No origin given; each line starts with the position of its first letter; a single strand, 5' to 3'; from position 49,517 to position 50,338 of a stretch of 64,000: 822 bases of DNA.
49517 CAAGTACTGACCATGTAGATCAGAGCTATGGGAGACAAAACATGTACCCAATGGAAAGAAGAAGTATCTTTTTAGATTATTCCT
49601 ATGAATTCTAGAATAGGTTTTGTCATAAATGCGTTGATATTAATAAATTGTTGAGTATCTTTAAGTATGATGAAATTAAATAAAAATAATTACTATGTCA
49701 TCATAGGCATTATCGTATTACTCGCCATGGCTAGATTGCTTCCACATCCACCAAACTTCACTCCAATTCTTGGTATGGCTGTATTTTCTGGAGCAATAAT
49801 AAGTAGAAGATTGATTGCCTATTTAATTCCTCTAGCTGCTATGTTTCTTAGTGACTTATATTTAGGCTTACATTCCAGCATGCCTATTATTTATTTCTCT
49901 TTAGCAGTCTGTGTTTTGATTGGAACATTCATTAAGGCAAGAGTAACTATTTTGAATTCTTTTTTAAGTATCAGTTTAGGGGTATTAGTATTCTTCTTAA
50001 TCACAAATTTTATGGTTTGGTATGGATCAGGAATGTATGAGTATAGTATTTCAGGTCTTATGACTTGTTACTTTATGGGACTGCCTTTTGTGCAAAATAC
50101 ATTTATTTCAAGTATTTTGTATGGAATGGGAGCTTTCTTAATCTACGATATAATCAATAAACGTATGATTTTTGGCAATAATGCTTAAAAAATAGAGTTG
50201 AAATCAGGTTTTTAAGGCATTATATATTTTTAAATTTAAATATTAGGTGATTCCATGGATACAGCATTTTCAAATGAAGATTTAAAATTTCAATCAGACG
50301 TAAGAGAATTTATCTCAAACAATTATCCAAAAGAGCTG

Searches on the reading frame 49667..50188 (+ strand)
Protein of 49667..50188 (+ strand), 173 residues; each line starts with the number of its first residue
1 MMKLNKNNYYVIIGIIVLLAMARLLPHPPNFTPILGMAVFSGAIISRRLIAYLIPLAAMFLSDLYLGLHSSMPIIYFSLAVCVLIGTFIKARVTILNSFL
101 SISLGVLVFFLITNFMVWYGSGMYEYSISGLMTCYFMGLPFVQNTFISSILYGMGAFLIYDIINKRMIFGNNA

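Call 6: search_protein_families(library=pfam, proteins=[window:49667-50188:+])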
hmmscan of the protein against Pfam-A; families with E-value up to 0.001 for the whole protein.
window:49667-50188:+ (173 aa): 1 family
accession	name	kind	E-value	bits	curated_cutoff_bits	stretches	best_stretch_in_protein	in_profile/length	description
PF20221.3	DUF6580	-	4e-43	147.9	27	1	6-166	4-158/162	Family of unknown function (DUF6580)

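Call 7: search_solved_structures(query=window:49667-50188:+, max_evalue=1, show_alignments=2)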
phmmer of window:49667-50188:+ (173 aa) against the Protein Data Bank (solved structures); distinct sequences matched with E-value up to 1: 1.
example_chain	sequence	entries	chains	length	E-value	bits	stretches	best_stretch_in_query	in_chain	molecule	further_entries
9kc5_L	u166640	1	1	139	0.041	17.2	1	41-125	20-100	Photosystem I reaction center subunit XI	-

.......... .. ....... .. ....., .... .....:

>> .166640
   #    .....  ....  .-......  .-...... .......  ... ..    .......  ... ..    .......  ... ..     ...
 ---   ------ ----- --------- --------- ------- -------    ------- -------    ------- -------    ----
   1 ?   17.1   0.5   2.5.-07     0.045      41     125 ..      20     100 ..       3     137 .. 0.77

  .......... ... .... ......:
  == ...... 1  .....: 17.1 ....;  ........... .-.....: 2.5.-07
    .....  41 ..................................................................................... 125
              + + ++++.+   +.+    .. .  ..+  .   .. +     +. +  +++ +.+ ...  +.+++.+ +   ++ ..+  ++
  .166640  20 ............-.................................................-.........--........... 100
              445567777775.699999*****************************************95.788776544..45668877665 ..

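Call 9: search_protein_families(library=ncbifam, proteins=[window:49667-50188:+], max_evalue=0.001)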
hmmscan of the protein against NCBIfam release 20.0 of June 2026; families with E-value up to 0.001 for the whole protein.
window:49667-50188:+ (173 aa): 0 families

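Call 28: find_homologous_proteins(query=window:49667-50188:+, max_evalue=0.001)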
Query window:49667-50188:+ (173 aa): 778 proteins with E <= 0.001 among 865 candidates; the best 120 are listed.
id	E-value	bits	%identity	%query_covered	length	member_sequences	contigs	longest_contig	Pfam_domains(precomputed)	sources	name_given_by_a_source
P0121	2.0e-101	355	99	99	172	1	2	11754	PF20221.4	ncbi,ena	-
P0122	4.9e-100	350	98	99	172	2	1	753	PF20221.4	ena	-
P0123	5.8e-98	344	96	99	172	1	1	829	PF20221.4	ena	-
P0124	8.9e-97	340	94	99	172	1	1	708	PF20221.4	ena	-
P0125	9.4e-97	340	95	100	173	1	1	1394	PF20221.4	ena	-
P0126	3.0e-96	338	94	99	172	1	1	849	PF20221.4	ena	-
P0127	3.1e-96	338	94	100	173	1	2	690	PF20221.4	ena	-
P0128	3.4e-96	338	94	99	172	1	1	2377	PF20221.4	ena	-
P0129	4.6e-96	338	94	100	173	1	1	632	PF20221.4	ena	-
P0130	6.0e-96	337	94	99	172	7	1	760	PF20221.4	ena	-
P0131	6.1e-96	337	93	100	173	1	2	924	PF20221.4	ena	-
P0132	7.6e-96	337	93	99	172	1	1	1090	PF20221.4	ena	-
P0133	1.1e-95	336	94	100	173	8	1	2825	PF20221.4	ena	-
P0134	1.8e-95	336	93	99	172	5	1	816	PF20221.4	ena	-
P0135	2.1e-95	335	93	99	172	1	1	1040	PF20221.4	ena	-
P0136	1.9e-92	326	91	99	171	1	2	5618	PF20221.4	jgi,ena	-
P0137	6.7e-92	324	91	98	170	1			PF20221.4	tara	tara:strand:+ start:2472 stop:2984 length:513 start_codon:yes stop_codon:yes gene_type:complete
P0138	6.0e-91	321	88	100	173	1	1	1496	PF20221.4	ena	-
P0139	7.2e-91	321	90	98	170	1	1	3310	PF20221.4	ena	-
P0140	2.6e-90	319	89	99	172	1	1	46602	PF20221.4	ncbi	-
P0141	5.8e-90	318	87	100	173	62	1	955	PF20221.4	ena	-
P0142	6.0e-90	318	89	97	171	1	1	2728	PF20221.4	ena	-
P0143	1.2e-89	317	88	97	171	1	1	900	PF20221.4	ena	-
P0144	1.2e-89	317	88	97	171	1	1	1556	PF20221.4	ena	-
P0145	1.8e-89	316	88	97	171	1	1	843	PF20221.4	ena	-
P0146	2.7e-89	316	87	97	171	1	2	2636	PF20221.4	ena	-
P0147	4.0e-89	315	87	97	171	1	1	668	PF20221.4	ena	-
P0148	6.6e-89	314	87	97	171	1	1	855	PF20221.4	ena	-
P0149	7.5e-89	314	86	97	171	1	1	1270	PF20221.4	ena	-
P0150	1.1e-88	314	86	97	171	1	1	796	PF20221.4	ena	-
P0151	1.2e-88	313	87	100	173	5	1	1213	PF20221.4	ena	-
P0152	1.6e-88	313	87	97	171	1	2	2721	PF20221.4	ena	-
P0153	2.1e-88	313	86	97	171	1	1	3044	PF20221.4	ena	-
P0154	2.7e-88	312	86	97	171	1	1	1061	PF20221.4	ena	-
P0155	3.2e-88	312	86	97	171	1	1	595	PF20221.4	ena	-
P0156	3.3e-88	312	86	97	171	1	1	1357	PF20221.4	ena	-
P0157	3.9e-88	312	85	97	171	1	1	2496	PF20221.4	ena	-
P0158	4.0e-88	312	86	97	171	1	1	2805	PF20221.4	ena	-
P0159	6.8e-88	311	85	97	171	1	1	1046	PF20221.4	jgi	jgi:hypothetical protein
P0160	9.6e-88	310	86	97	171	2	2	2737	PF20221.4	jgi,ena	jgi:hypothetical protein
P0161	9.7e-88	310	86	99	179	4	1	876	PF20221.4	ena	-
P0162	1.1e-87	310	85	97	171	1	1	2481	PF20221.4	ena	-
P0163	2.0e-87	309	86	97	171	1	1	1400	PF20221.4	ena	-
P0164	2.4e-87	309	84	97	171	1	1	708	PF20221.4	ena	-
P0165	2.6e-87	309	86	97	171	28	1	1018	PF20221.4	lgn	-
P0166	3.3e-87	309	85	99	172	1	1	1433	PF20221.4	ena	-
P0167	3.5e-87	309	86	97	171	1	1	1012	PF20221.4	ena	-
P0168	3.8e-87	309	85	97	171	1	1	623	PF20221.4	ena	-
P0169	5.1e-87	308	85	97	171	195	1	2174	PF20221.4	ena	-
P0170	5.2e-87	308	85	97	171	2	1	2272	PF20221.4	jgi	-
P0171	6.1e-87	308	85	97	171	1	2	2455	PF20221.4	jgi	jgi:hypothetical protein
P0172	6.9e-87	308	86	97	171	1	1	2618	PF20221.4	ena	-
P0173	7.2e-87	308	85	99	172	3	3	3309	PF20221.4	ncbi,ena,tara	tara:strand:- start:623 stop:1141 length:519 start_codon:yes stop_codon:yes gene_type:complete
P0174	9.1e-87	307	85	97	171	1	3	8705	PF20221.4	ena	-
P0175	9.2e-87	307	85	97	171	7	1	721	PF20221.4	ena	-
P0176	9.6e-87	307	85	97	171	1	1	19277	PF20221.4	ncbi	-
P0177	1.2e-86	307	85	97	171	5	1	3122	PF20221.4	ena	-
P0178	1.7e-86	306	85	97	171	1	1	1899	PF20221.4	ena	-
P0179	1.7e-86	306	85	97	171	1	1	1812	PF20221.4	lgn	-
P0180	1.7e-86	306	85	97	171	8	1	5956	PF20221.4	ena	-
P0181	1.8e-86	306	85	97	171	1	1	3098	PF20221.4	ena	-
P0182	1.8e-86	306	85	97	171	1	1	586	PF20221.4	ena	-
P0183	1.8e-86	306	85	97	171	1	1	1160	PF20221.4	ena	-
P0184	1.9e-86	306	83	97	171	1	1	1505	PF20221.4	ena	-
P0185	2.0e-86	306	85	97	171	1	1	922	PF20221.4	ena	-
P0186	2.5e-86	306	85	97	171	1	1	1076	PF20221.4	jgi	jgi:hypothetical protein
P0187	2.9e-86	306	83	97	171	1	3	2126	PF20221.4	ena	-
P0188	3.3e-86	305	85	97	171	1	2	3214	PF20221.4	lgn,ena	-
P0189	3.3e-86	305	85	97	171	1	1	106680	PF20221.4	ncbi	-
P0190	3.8e-86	305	85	97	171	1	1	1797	PF20221.4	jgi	jgi:hypothetical protein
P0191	4.0e-86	305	84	97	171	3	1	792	PF20221.4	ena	-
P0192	4.4e-86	305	83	97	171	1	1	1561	PF20221.4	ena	-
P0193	4.8e-86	305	84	97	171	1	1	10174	PF20221.4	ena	-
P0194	5.6e-86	305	83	97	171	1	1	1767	PF20221.4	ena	-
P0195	7.6e-86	304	83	99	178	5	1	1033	PF20221.4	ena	-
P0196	7.6e-86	304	84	99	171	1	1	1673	PF20221.4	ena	-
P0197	7.9e-86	304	84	99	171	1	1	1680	PF20221.4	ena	-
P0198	9.5e-86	304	89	88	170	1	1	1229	PF20221.4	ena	-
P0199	1.6e-85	303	84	97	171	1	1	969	PF20221.4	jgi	jgi:hypothetical protein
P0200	2.7e-85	302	84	97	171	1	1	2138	PF20221.4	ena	-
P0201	2.7e-85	302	82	97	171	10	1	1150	PF20221.4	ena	-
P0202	3.6e-85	302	83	97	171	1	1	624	PF20221.4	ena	-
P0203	3.7e-85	302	82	97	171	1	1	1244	PF20221.4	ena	-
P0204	4.3e-85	302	86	96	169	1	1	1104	PF20221.4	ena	-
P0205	5.0e-85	302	83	99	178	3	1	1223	PF20221.4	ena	-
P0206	5.2e-85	302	82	97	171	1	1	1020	PF20221.4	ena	-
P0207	5.4e-85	302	83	99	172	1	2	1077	PF20221.4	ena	-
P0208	6.2e-85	301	82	99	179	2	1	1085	PF20221.4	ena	-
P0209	6.6e-85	301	82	97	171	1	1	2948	PF20221.4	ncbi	-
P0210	9.4e-85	301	83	97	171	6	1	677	PF20221.4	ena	-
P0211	9.7e-85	301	81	97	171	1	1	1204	PF20221.4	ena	-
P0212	9.9e-85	301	83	97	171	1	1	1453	PF20221.4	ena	-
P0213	1.4e-84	300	83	97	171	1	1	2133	PF20221.4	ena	-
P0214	1.5e-84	300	83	97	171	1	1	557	PF20221.4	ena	-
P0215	1.6e-84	300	90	86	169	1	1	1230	PF20221.4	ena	-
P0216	2.4e-84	299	90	86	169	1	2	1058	PF20221.4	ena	-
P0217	2.4e-84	299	83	99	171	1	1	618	PF20221.4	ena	-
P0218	2.7e-84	299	91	86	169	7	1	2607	PF20221.4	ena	-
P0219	2.8e-84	299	89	88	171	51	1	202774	PF20221.4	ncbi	-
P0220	3.1e-84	299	83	97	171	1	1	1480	PF20221.4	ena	-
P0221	3.2e-84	299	82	97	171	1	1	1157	PF20221.4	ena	-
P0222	3.7e-84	299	89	86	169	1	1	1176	PF20221.4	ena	-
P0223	4.3e-84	299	82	97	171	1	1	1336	PF20221.4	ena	-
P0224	4.3e-84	299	83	99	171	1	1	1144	PF20221.4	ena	-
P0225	4.6e-84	299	81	99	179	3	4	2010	PF20221.4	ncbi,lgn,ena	-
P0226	4.6e-84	298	83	97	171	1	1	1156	PF20221.4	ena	-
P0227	5.4e-84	298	81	99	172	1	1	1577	PF20221.4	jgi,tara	tara:strand:- start:15 stop:533 length:519 start_codon:yes stop_codon:yes gene_type:complete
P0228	6.1e-84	298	81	99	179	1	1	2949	PF20221.4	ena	-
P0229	6.7e-84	298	83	97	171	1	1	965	PF20221.4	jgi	jgi:hypothetical protein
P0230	6.9e-84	298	81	99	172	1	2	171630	PF20221.4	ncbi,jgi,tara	tara:strand:+ start:554 stop:1072 length:519 start_codon:yes stop_codon:yes gene_type:complete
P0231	7.2e-84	298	83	97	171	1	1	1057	PF20221.4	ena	-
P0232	9.4e-84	297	83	96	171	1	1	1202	PF20221.4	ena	-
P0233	9.5e-84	297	81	99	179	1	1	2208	PF20221.4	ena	-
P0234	1.3e-83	297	82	97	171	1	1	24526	PF20221.4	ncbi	-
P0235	2.1e-83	296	81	97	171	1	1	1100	PF20221.4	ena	-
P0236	2.6e-83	296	82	99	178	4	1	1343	PF20221.4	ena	-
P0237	4.4e-83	295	80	98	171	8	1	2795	PF20221.4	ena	-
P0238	4.6e-83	295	80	98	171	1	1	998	PF20221.4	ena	-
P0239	5.8e-83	295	82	97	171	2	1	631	PF20221.4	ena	-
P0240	7.2e-83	295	87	92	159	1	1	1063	PF20221.4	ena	-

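Call 45: list_cluster_members(proteins=[P0121, P0003, P0219, P0189, P0001, P0078, P0015, P0037])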
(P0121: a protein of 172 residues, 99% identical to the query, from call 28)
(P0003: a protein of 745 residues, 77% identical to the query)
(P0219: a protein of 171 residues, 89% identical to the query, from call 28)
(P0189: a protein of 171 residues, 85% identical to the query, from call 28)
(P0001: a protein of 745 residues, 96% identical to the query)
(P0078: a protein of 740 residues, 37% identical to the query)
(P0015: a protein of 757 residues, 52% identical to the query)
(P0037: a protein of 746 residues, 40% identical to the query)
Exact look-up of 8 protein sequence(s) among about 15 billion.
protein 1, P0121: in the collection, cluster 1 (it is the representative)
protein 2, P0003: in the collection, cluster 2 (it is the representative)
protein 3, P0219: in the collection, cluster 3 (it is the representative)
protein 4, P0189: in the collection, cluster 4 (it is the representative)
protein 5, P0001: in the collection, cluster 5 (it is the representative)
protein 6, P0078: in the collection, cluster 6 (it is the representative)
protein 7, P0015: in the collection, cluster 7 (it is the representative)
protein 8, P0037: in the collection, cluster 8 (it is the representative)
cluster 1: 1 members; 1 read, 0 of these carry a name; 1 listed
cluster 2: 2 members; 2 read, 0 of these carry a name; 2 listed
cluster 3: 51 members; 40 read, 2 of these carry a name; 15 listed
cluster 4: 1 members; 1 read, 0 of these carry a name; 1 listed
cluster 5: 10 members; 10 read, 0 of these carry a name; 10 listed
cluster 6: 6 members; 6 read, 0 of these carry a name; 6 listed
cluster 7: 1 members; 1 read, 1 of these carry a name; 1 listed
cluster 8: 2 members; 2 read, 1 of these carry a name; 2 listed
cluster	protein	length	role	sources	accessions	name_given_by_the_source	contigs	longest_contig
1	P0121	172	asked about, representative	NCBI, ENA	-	-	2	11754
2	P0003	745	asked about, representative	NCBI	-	-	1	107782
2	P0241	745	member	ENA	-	-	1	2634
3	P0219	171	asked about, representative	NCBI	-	-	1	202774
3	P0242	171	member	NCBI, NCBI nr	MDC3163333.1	hypothetical protein OA537_01025 [Pelagibacteraceae bacterium] | hypothetical protein [Pelagibacteraceae bacterium]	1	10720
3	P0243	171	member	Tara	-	strand:+ start:166 stop:681 length:516 start_codon:yes stop_codon:yes gene_type:complete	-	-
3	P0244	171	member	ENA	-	-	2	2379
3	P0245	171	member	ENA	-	-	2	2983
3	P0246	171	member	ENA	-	-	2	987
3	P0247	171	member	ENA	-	-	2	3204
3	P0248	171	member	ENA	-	-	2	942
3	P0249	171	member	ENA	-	-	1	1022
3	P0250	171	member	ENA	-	-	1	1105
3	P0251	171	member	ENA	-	-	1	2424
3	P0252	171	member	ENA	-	-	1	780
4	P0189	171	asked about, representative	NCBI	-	-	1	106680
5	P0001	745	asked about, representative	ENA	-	-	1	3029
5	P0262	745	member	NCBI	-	-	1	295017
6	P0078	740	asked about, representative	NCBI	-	-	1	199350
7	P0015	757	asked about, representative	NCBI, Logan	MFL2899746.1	MAG: TonB-dependent receptor [Candidatus Pelagibacterales bacterium]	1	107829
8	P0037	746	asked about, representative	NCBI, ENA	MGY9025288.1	MAG: TonB-dependent receptor [Candidatus Pelagibacterales bacterium]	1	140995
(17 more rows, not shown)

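Call 57: search_protein_representatives(protein=window:49667-50188:+)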
Query: 173 residues. Proteins with E-value up to 0.001 (for the whole library): 4472; up to 1e-10: 2126; up to 1e-30: 17. The best 150 are listed.
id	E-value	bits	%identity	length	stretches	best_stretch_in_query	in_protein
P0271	4.6e-65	235.0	91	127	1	51-173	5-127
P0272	1.3e-33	132.7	45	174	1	5-169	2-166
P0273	4.0e-33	131.2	44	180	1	7-163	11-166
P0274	4.0e-33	131.1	43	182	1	9-154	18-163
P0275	9.1e-33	130.0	42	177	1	9-164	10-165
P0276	1.0e-32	129.8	42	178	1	6-163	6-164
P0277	1.3e-32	129.5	42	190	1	10-158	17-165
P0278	2.0e-32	128.9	42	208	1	14-168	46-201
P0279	2.6e-32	128.5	39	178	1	12-167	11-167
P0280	2.9e-32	128.4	46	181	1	9-162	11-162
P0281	3.6e-32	128.1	40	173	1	5-171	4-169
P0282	9.5e-32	126.7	43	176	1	14-157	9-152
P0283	2.3e-31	125.4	41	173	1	11-167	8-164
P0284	2.4e-31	125.4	41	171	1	6-165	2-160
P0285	2.5e-31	125.3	43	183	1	10-161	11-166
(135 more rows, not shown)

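Call 59: search_solved_structures(query=A2, max_evalue=10, show_alignments=2)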
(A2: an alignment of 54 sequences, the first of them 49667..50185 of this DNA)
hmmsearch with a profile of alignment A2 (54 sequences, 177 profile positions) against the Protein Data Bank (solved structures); distinct sequences matched with E-value up to 10: 1.
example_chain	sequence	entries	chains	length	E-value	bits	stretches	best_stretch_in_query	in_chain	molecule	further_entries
6fnp_A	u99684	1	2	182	0.054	16.5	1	7-92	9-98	Membrane protein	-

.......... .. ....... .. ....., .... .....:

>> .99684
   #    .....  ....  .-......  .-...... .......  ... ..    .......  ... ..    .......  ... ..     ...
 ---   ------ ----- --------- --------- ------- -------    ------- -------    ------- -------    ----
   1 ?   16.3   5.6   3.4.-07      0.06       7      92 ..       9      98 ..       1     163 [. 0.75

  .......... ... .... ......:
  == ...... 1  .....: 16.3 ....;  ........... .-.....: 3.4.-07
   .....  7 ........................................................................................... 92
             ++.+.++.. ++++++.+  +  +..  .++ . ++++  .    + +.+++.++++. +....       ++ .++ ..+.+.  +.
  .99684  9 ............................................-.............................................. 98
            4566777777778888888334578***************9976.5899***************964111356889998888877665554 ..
